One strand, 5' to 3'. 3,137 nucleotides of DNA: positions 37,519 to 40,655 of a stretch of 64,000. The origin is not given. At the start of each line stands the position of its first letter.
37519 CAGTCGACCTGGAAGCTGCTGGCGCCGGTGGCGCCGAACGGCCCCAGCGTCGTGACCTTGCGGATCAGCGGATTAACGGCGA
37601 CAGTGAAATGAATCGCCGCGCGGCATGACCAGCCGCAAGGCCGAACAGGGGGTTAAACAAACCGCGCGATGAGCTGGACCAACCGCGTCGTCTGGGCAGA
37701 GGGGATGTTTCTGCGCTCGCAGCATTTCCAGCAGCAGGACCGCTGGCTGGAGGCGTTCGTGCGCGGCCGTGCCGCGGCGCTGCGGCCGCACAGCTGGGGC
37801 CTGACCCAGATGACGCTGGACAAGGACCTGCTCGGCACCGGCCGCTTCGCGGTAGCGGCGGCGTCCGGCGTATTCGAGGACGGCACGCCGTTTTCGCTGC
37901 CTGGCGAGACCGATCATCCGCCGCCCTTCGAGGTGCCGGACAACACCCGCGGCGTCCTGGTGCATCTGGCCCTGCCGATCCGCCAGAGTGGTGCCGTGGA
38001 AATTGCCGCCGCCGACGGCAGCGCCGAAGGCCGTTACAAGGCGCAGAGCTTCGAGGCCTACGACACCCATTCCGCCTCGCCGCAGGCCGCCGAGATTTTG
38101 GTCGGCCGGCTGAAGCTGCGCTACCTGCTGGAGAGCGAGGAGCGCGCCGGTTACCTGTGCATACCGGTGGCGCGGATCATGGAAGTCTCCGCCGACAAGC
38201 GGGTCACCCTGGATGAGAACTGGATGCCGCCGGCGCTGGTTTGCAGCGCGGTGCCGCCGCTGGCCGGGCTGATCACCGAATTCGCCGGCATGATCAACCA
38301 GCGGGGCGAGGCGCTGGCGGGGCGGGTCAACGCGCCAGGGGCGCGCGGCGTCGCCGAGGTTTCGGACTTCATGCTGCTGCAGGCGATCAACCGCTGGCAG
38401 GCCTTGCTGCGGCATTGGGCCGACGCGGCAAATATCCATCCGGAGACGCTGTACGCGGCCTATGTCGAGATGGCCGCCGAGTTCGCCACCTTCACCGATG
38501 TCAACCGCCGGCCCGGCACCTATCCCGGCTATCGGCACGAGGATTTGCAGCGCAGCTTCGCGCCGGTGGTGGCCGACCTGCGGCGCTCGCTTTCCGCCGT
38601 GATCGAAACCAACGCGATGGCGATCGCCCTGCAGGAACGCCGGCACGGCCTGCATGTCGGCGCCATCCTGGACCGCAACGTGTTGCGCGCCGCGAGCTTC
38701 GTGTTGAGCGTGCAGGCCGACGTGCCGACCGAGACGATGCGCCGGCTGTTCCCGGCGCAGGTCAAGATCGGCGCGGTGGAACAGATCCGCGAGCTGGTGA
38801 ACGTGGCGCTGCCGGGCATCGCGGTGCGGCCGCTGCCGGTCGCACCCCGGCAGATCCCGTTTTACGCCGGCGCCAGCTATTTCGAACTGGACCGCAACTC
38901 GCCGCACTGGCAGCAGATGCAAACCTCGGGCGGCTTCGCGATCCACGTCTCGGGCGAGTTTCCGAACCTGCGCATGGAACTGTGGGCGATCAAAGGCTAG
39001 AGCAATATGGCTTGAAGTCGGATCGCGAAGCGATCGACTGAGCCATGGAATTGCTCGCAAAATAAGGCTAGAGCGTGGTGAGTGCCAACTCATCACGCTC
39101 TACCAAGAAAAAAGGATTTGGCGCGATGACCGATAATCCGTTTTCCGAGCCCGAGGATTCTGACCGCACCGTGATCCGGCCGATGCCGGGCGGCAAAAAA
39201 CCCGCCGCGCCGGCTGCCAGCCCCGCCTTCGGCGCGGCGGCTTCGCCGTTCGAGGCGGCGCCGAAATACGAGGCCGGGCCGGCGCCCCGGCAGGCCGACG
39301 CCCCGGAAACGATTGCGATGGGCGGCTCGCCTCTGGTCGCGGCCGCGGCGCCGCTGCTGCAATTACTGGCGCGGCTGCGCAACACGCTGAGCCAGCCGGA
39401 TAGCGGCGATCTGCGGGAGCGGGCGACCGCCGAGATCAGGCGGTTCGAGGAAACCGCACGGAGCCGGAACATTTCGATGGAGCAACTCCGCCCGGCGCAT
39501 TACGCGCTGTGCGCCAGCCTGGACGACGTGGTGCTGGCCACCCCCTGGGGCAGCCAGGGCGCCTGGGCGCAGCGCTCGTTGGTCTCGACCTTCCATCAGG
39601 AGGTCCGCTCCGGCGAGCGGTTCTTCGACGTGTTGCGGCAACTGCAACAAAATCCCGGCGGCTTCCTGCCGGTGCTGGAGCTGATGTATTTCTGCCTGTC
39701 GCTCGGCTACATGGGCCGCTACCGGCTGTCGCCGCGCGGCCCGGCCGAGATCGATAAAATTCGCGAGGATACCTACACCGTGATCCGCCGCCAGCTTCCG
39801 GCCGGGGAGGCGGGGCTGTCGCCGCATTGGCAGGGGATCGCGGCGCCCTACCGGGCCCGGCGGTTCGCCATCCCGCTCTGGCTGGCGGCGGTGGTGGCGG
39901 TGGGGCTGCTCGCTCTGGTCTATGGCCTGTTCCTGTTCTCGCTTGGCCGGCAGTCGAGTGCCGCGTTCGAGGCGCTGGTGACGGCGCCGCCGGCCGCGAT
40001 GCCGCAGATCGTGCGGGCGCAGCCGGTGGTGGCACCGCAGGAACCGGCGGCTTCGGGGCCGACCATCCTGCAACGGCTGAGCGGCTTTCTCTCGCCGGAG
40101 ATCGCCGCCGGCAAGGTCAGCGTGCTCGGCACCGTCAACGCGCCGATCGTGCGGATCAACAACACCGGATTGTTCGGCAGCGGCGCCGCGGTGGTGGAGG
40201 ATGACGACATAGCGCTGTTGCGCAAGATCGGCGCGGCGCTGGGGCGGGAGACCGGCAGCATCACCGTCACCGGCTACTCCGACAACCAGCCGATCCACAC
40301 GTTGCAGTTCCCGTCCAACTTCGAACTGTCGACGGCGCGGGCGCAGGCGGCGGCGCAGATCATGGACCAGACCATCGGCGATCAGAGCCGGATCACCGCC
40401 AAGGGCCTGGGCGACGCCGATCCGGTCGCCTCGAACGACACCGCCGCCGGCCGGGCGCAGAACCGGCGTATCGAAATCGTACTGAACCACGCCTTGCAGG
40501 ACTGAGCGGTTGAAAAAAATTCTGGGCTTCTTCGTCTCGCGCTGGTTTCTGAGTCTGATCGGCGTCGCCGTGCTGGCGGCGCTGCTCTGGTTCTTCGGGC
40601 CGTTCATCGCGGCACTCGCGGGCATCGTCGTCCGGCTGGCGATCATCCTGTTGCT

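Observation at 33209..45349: Partial type VI secretion locus: membrane complex, TssK, spike and regulators, but no sheath, tube, wedge, ClpV, PAAR or kinase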

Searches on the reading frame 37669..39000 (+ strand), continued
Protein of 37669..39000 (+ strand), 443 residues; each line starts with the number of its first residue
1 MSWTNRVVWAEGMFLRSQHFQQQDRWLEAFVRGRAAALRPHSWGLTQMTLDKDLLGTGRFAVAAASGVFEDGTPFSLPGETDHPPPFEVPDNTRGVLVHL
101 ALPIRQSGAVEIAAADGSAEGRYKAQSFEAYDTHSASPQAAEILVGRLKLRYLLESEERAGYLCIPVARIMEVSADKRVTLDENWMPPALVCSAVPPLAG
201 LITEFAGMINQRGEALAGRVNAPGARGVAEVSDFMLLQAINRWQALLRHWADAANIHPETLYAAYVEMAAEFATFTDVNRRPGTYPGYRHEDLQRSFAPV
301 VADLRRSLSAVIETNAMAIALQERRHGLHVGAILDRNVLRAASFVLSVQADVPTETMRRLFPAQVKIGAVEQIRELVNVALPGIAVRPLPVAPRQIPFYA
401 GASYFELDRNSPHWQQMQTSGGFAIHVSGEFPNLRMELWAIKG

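Call 20: find_homologous_proteins(query=L001:19295-21331:-, max_evalue=1e-30)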
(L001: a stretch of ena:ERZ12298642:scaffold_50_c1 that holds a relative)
Query L001:19295-21331:- (678 aa): 8000 proteins with E <= 1e-30 among 8000 candidates; the best 120 are listed.
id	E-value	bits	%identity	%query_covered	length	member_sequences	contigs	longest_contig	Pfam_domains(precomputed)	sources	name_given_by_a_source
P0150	0.0e+0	1465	100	100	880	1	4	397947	PF02861.26,PF00004.36,PF13401.13,PF23569.2,PF17871.8,PF07728.21,PF13191.13,PF00158.33,PF07724.21,PF09848.16,PF10431.16,PF20720.4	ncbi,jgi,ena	jgi:type VI secretion system protein VasG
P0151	0.0e+0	1464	100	100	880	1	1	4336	PF02861.26,PF00004.36,PF13401.13,PF23569.2,PF17871.8,PF07728.21,PF13191.13,PF00158.33,PF07724.21,PF09848.16,PF10431.16,PF20720.4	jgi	-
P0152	0.0e+0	1460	100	100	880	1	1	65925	PF02861.26,PF00004.36,PF13401.13,PF23569.2,PF17871.8,PF07728.21,PF13191.13,PF00158.33,PF07724.21,PF09848.16,PF10431.16,PF20720.4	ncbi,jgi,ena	jgi:type VI secretion system protein VasG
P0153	0.0e+0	1441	98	100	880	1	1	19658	PF02861.26,PF00004.36,PF13401.13,PF23569.2,PF17871.8,PF07728.21,PF13191.13,PF00158.33,PF07724.21,PF09848.16,PF10431.16,PF20720.4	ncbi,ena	-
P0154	0.0e+0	1437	98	100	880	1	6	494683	PF02861.26,PF00004.36,PF13401.13,PF23569.2,PF17871.8,PF07728.21,PF13191.13,PF00158.33,PF07724.21,PF09848.16,PF10431.16,PF20720.4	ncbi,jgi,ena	jgi:type VI secretion system protein VasG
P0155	0.0e+0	1431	97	100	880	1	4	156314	PF02861.26,PF00004.36,PF13401.13,PF23569.2,PF17871.8,PF07728.21,PF13191.13,PF00158.33,PF07724.21,PF09848.16,PF10431.16,PF20720.4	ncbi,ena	-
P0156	0.0e+0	1431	97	100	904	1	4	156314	PF02861.26,PF00004.36,PF13401.13,PF23569.2,PF17871.8,PF07728.21,PF13191.13,PF00158.33,PF07724.21,PF09848.16,PF10431.16,PF20720.4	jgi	jgi:type VI secretion system protein VasG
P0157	0.0e+0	1429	98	100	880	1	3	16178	PF02861.26,PF00004.36,PF13401.13,PF23569.2,PF17871.8,PF07728.21,PF13191.13,PF00158.33,PF07724.21,PF09848.16,PF10431.16,PF20720.4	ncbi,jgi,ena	jgi:type VI secretion system protein VasG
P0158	0.0e+0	1429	98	100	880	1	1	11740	PF02861.26,PF00004.36,PF13401.13,PF23569.2,PF17871.8,PF07728.21,PF13191.13,PF00158.33,PF07724.21,PF09848.16,PF10431.16,PF20720.4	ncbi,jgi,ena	jgi:type VI secretion system protein VasG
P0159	0.0e+0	1429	97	100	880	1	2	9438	PF02861.26,PF00004.36,PF13401.13,PF23569.2,PF17871.8,PF07728.21,PF13191.13,PF00158.33,PF07724.21,PF09848.16,PF10431.16,PF20720.4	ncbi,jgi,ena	jgi:type VI secretion system protein VasG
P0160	0.0e+0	1427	97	100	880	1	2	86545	PF02861.26,PF00004.36,PF13401.13,PF23569.2,PF17871.8,PF07728.21,PF13191.13,PF00158.33,PF07724.21,PF09848.16,PF10431.16,PF20720.4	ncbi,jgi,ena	jgi:type VI secretion system protein VasG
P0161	0.0e+0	1426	97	100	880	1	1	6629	PF02861.26,PF00004.36,PF13401.13,PF23569.2,PF17871.8,PF07728.21,PF13191.13,PF00158.33,PF07724.21,PF09848.16,PF10431.16,PF20720.4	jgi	-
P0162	0.0e+0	1426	97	100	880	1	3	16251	PF02861.26,PF00004.36,PF13401.13,PF23569.2,PF17871.8,PF07728.21,PF13191.13,PF00158.33,PF07724.21,PF09848.16,PF10431.16,PF20720.4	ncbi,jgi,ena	jgi:type VI secretion system protein VasG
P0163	0.0e+0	1423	97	100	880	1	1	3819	PF02861.26,PF00004.36,PF13401.13,PF23569.2,PF17871.8,PF07728.21,PF13191.13,PF00158.33,PF07724.21,PF09848.16,PF10431.16,PF20720.4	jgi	-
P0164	0.0e+0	1422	97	100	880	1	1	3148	PF02861.26,PF00158.33,PF07724.21,PF00004.36,PF13401.13,PF23569.2,PF17871.8,PF07728.21,PF10431.16,PF20720.4,PF13191.13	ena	-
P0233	0.0e+0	1310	89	100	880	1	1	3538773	PF02861.26,PF00004.36,PF13401.13,PF23569.2,PF17871.8,PF07728.21,PF13191.13,PF00158.33,PF07724.21,PF09848.16,PF10431.16,PF20720.4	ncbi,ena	-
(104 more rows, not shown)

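Call 21: find_encoding_contigs(protein=P0233, flank=10000, max_places=3)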
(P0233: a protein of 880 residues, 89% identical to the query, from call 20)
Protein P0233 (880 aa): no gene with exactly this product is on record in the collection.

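Call 22: find_encoding_contigs(protein=P0150, flank=10000, max_places=2)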
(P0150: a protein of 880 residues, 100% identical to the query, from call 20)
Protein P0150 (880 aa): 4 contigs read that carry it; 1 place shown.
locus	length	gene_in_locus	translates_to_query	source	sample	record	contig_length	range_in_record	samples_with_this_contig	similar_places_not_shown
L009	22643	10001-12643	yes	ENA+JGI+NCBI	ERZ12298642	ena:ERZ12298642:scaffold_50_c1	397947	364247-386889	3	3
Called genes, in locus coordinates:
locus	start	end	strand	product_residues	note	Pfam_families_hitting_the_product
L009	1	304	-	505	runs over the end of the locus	PF05175:MTS (faint), PF13489:Methyltransf_23 (weak), PF02390:Methyltransf_4 (faint), PF13847:Methyltransf_31, PF08241:Methyltransf_11, PF08242:Methyltransf_12, PF13649:Methyltransf_25, PF10119:MethyTransf_Reg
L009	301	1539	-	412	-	PF06996:T6SS_TssG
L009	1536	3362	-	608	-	PF05947:T6SS_TssF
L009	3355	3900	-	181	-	PF04965:GPW_gp25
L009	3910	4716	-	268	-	PF14559:TPR_19 (weak), PF07024:ImpE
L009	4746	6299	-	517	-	PF05943:VipB, PF18945:VipB_2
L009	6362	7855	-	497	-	PF05943:VipB, PF18945:VipB_2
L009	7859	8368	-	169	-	PF05591:T6SS_VipA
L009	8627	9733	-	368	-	PF06812:ImpA_N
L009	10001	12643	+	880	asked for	PF02861:Clp_N (weak), PF13191:AAA_16 (weak), PF23569:NBD_SMAX1 (weak), PF00004:AAA, PF17871:AAA_lid_9, PF07724:AAA_2, PF07728:AAA_5, PF10431:ClpB_D2-small, +5 more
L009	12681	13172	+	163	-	PF05638:T6SS_HCP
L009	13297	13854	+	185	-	-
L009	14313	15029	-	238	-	PF00481:PP2C, PF13672:PP2C_2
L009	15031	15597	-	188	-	PF09867:TagF_N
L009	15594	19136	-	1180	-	PF14331:IcmF-related_N, PF06761:IcmF-related, PF06744:IcmF_C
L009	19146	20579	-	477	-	PF09850:DotU, PF00691:OmpA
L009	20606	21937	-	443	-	PF05936:T6SS_VasE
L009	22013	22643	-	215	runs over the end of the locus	PF12790:T6SS-SciN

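Call 23: find_encoding_contigs(protein=P0003, flank=10000, max_places=3)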
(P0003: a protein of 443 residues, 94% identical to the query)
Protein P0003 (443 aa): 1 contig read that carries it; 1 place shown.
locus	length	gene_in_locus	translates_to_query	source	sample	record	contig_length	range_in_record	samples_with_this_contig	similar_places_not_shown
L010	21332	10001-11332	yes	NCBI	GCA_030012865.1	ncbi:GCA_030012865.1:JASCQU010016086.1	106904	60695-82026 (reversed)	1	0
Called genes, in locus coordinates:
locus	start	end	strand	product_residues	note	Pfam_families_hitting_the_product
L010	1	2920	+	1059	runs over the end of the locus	PF00873:ACR_tran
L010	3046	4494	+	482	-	PF02321:OEP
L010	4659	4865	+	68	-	PF00313:CSD, PF08206:OB_RNB (weak)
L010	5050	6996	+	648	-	PF05954:Phage_GPD, PF04717:Phage_base_V, PF22178:Gp5_trimer_C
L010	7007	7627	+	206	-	PF22011:DUF6931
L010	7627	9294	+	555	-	PF00498:FHA, PF20232:T6SS_FHA_C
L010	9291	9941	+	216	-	PF12790:T6SS-SciN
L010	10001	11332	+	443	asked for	PF05936:T6SS_VasE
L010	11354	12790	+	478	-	PF09850:DotU, PF00691:OmpA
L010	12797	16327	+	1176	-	PF14331:IcmF-related_N, PF06761:IcmF-related, PF21070:IcmF_helical (weak), PF06744:IcmF_C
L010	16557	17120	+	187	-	PF09867:TagF_N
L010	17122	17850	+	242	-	PF00481:PP2C (weak), PF13672:PP2C_2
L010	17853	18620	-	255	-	-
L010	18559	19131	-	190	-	PF05638:T6SS_HCP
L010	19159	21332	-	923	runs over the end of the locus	PF02861:Clp_N (weak), PF00004:AAA, PF13191:AAA_16 (weak), PF23569:NBD_SMAX1 (weak), PF17871:AAA_lid_9, PF07724:AAA_2, PF07728:AAA_5, PF10431:ClpB_D2-small, +5 more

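Call 24: find_encoding_contigs(protein=P0002, flank=10000, max_places=3)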
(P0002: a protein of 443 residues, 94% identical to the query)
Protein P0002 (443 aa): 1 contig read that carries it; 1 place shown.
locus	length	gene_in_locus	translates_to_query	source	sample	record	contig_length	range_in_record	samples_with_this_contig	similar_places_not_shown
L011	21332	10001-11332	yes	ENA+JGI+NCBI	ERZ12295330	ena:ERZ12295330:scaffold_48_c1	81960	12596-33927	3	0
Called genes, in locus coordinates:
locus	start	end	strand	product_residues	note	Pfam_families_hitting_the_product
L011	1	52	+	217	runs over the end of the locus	PF00293:NUDIX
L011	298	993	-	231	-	PF00557:Peptidase_M24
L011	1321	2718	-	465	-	PF00324:AA_permease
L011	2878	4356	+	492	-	PF00392:GntR, PF00155:Aminotran_1_2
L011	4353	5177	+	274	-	-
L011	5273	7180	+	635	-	PF05954:Phage_GPD, PF04717:Phage_base_V, PF22178:Gp5_trimer_C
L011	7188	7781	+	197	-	PF22011:DUF6931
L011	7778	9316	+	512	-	PF16697:Yop-YscD_cpl (weak), PF00498:FHA, PF20232:T6SS_FHA_C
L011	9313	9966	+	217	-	PF12790:T6SS-SciN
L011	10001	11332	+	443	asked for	PF05936:T6SS_VasE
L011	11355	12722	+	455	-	PF09850:DotU, PF00691:OmpA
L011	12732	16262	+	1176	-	PF14331:IcmF-related_N, PF06761:IcmF-related, PF06744:IcmF_C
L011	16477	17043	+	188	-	PF09867:TagF_N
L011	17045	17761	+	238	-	PF00481:PP2C (weak), PF13672:PP2C_2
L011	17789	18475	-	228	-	PF03543:Peptidase_C58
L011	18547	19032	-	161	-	PF05638:T6SS_HCP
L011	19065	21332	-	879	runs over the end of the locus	PF02861:Clp_N (weak), PF13191:AAA_16 (weak), PF23569:NBD_SMAX1 (weak), PF00004:AAA, PF17871:AAA_lid_9, PF07724:AAA_2, PF07728:AAA_5, PF10431:ClpB_D2-small, +5 more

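Call 32: find_homologous_proteins(query=L009:6362-7855:-, max_evalue=1e-100)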
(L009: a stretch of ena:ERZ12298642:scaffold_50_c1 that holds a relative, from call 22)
Query L009:6362-7855:- (497 aa): 7951 proteins with E <= 1e-100 among 8000 candidates; the best 120 are listed.
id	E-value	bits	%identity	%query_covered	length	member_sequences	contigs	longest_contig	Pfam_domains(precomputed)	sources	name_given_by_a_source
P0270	0.0e+0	1143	100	100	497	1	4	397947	PF18945.6,PF05943.18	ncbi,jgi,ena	jgi:type VI secretion system protein ImpC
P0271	0.0e+0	1141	100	100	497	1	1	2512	PF18945.6,PF05943.18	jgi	-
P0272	0.0e+0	1122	98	100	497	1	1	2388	PF18945.6,PF05943.18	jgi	jgi:type VI secretion system protein ImpC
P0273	0.0e+0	1099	96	100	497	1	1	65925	PF18945.6,PF05943.18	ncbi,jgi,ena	jgi:type VI secretion system protein ImpC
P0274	0.0e+0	1089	95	100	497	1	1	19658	PF18945.6,PF05943.18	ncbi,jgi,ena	jgi:type VI secretion system protein ImpC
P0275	0.0e+0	1075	93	100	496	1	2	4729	PF18945.6,PF05943.18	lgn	-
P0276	0.0e+0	1062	93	100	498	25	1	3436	PF18945.6,PF05943.18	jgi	-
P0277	0.0e+0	1060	92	100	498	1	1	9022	PF18945.6,PF05943.18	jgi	-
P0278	0.0e+0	1059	93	100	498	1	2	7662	PF18945.6,PF05943.18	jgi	-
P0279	0.0e+0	1059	92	100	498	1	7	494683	PF18945.6,PF05943.18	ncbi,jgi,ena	jgi:type VI secretion system protein ImpC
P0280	0.0e+0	1057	93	100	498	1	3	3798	PF18945.6,PF05943.18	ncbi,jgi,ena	jgi:type VI secretion system protein ImpC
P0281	0.0e+0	1056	92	100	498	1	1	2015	PF18945.6,PF05943.18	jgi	-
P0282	0.0e+0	1055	92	100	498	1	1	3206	PF18945.6,PF05943.18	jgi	-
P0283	0.0e+0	1054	92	100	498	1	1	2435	PF18945.6,PF05943.18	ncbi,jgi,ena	jgi:type VI secretion system protein ImpC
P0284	0.0e+0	1053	92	100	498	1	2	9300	PF18945.6,PF05943.18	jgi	-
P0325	4.7e-298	1007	87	100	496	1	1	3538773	PF18945.6,PF05943.18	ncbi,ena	-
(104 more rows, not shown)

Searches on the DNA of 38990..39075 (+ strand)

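Call 72: search_dna_similar(query=window:38990-39075:+, collection=plasmids, mode=distant, max_evalue=0.001, max_rows=20)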
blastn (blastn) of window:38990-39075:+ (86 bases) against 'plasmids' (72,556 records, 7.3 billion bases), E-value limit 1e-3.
No match.

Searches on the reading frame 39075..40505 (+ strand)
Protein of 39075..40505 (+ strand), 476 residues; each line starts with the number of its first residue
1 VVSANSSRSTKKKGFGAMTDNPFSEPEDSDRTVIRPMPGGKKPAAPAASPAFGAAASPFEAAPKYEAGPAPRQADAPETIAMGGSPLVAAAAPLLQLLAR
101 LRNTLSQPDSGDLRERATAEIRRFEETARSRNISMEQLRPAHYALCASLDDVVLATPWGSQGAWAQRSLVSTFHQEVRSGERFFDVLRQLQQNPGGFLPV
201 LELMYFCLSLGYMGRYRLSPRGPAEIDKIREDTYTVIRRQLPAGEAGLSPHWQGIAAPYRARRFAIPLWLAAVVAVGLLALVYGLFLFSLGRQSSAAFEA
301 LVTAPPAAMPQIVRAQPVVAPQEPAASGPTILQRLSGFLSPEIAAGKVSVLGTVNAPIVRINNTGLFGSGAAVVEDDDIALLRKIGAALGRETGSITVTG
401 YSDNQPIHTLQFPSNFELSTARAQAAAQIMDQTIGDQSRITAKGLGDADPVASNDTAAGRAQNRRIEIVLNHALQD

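Call 3: search_protein_families(library=pfam, proteins=[window:39075-40505:+])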
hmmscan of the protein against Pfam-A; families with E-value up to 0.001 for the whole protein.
window:39075-40505:+ (476 aa): 2 families
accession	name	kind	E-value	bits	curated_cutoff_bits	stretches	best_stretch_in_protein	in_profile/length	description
PF09850.14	DotU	-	6e-66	222.4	27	1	86-286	1-202/205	Type VI secretion system protein DotU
PF00691.25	OmpA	-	6.8e-11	42.8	27.2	1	366-464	1-98/98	OmpA family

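Call 4: search_protein_families(library=ncbifam, proteins=[window:39075-40505:+])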
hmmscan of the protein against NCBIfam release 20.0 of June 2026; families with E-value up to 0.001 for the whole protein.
window:39075-40505:+ (476 aa): 35 families (the best 25 are shown)
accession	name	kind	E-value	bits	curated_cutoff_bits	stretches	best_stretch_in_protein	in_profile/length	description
NF005444.0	PRK07033.1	equivalog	1e-116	390.5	520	1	62-471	24-422/438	DotU family type VI secretion system protein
NF005999.0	PRK08126.1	subfamily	5.8e-82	275.8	571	1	57-470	34-430/432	hypothetical protein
TIGR03349.1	IV_VI_DotU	subfamily_domain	4.6e-65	219.4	89.95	1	86-294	2-210/211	DotU/TssL family secretion system protein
NF038228.1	IcmH_DotU_IVB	equivalog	1e-47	162.7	50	1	83-296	37-248/258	type IVB secretion system protein IcmH/DotU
TIGR03350.1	type_VI_ompA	equivalog_domain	6.2e-43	146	139.8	1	334-469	1-136/137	type VI secretion system protein TssL, long form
NF006541.1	PRK09038.1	equivalog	4.9e-34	118.1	283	1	329-473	107-251/253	flagellar motor protein MotD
NF006508.0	PRK08944.1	subfamily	5.6e-32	111.2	259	1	333-472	149-289/304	MotB family protein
NF011283.0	PRK14693.1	equivalog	3.9e-29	101.6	686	1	77-470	108-489/552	hypothetical protein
NF005445.0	PRK07034.1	equivalog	4.3e-23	81.8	703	1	87-471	144-508/536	hypothetical protein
NF005831.1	PRK07734.1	equivalog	2.2e-21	76.8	301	1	346-469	122-247/250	flagellar motor protein MotB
NF005382.1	PRK06925.1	equivalog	8.6e-21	75.2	264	1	362-471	114-224/225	flagellar motor protein MotS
NF053611.1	YiaD_Gzip_OmpA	equivalog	3.6e-19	69.3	175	1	342-470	81-206/206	YiaD family glycine zipper/OmpA-like lipoprotein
NF053585.1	OMP_LP_YfiB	equivalog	2.1e-16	60.2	128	1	363-471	56-161/163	outer membrane lipoprotein YfiB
NF038239.1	T6SS_TssL_short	exception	7.7e-16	58.2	180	1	99-284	14-195/207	type VI secretion system protein TssL, short form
NF005195.1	PRK06667.1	equivalog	9.5e-16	58.3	300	1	338-470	97-235/241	flagellar motor protein MotB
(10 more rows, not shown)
